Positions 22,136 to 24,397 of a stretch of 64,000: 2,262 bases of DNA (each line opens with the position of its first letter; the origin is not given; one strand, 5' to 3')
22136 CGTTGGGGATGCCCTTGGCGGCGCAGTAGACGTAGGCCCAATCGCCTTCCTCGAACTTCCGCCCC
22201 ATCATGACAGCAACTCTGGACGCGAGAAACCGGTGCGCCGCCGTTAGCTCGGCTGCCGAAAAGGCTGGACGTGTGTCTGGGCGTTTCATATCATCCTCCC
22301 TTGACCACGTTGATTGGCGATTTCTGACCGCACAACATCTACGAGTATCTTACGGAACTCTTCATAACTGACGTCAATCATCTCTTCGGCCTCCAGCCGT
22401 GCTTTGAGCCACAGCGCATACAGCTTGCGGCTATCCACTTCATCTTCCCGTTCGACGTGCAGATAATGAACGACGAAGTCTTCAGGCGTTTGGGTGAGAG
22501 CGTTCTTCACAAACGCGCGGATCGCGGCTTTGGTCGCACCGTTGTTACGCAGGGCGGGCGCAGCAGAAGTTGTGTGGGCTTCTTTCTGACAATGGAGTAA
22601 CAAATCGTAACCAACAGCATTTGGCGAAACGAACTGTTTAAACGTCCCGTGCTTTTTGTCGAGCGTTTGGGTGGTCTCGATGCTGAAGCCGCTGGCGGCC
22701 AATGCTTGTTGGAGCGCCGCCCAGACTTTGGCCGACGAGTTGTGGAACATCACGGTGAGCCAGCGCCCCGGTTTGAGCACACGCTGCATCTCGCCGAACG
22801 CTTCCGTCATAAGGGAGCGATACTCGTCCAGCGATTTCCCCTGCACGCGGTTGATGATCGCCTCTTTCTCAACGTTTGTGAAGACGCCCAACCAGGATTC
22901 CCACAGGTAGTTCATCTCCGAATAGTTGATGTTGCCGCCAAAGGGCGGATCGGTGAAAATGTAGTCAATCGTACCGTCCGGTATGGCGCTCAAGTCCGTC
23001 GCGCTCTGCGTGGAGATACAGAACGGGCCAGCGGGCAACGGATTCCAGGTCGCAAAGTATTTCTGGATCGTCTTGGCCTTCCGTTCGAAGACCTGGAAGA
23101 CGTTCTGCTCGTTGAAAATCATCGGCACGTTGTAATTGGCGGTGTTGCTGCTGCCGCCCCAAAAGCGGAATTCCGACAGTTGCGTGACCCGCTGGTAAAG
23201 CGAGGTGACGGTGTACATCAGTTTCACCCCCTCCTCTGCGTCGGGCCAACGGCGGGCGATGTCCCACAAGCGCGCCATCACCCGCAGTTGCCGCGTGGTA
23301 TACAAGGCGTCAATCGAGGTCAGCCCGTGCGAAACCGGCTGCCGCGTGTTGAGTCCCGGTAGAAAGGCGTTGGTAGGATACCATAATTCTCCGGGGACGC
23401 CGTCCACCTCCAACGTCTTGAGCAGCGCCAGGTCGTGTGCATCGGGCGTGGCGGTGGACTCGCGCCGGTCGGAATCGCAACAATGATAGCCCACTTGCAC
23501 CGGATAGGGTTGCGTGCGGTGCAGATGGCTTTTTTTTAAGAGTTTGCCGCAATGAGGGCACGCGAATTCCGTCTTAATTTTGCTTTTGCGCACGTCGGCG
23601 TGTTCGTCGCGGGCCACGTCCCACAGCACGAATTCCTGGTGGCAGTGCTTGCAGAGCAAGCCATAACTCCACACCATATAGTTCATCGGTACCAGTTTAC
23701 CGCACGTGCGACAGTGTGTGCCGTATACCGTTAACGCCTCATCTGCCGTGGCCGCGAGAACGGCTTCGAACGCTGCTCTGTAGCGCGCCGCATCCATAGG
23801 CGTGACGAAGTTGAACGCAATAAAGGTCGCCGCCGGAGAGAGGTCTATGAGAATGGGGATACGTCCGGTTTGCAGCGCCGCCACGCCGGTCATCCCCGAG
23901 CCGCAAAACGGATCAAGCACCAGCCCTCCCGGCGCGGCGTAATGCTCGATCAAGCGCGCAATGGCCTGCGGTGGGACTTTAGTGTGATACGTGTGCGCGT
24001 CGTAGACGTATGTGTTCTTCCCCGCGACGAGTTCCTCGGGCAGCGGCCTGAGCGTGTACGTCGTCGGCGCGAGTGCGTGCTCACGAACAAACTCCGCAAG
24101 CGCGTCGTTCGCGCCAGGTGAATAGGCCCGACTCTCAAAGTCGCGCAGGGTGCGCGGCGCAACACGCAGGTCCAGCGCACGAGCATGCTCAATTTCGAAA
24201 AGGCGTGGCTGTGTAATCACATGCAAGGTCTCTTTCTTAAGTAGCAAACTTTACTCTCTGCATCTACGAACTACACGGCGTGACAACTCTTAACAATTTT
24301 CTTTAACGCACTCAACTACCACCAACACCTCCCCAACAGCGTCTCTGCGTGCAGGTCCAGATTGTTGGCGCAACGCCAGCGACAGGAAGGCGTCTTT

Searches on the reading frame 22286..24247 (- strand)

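Call 8: search_protein_families(library=pfam, proteins=[window:22286-24247:-])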
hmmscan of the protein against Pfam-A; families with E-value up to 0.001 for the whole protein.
window:22286-24247:- (653 aa): 2 families
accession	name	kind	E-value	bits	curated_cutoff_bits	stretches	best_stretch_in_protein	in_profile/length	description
PF01555.25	N6_N4_Mtase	-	3.8e-20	73.2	26.7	2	85-139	160-214/221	DNA methylase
PF01170.24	UPF0020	-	0.00071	19.8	22.3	0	106-120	28-42/197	RMKL-like, methyltransferase domain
